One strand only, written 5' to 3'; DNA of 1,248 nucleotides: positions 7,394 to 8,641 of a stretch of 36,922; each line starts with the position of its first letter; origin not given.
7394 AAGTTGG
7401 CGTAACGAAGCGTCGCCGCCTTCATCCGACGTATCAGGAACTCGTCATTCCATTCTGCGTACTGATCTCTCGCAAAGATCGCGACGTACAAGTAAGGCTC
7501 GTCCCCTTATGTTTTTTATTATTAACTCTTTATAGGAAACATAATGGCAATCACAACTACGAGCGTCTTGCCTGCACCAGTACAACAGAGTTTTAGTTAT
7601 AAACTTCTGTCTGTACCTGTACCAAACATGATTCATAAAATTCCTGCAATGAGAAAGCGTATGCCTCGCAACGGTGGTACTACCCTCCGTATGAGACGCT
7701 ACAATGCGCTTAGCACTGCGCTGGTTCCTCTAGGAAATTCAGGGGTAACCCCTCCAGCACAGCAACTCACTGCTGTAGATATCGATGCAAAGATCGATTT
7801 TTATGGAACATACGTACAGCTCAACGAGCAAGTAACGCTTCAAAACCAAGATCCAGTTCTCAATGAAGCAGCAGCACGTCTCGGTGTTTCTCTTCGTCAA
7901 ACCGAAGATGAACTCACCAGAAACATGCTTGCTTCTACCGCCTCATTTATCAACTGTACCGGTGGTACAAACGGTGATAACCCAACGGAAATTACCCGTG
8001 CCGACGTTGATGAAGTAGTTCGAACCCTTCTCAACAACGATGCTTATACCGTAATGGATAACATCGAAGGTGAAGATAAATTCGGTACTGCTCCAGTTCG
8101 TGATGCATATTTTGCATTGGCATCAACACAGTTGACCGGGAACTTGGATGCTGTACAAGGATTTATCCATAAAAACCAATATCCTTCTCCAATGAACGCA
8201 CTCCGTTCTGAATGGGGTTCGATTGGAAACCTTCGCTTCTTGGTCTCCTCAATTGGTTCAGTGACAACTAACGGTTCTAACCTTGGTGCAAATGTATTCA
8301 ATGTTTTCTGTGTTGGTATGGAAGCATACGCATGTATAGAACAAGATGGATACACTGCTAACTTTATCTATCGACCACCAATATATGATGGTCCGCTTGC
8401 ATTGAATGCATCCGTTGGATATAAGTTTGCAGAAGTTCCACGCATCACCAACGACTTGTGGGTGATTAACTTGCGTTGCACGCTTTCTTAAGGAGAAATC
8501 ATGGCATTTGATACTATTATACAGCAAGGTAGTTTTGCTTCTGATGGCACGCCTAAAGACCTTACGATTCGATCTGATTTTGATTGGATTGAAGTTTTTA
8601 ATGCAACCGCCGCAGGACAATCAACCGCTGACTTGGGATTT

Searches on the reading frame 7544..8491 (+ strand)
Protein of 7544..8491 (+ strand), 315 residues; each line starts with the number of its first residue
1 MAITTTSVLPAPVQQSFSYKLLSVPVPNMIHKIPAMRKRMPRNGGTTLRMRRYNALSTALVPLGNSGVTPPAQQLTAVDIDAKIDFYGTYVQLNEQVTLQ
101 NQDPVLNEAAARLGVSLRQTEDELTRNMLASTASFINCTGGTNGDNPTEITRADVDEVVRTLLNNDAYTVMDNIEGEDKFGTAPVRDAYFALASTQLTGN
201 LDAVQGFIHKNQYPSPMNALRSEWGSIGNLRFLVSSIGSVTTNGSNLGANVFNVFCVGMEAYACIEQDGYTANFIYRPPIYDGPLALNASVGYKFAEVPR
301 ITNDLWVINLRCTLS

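Call 58: search_protein_families(library=phrogs, max_evalue=0.00001, proteins=[window:7544-8491:+])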
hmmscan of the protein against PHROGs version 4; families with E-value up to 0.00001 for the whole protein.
window:7544-8491:+ (315 aa): 1 family
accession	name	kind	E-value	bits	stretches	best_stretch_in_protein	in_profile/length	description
phrog_1357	-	head and packaging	2.6e-31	109.9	1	2-271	22-299/356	major head protein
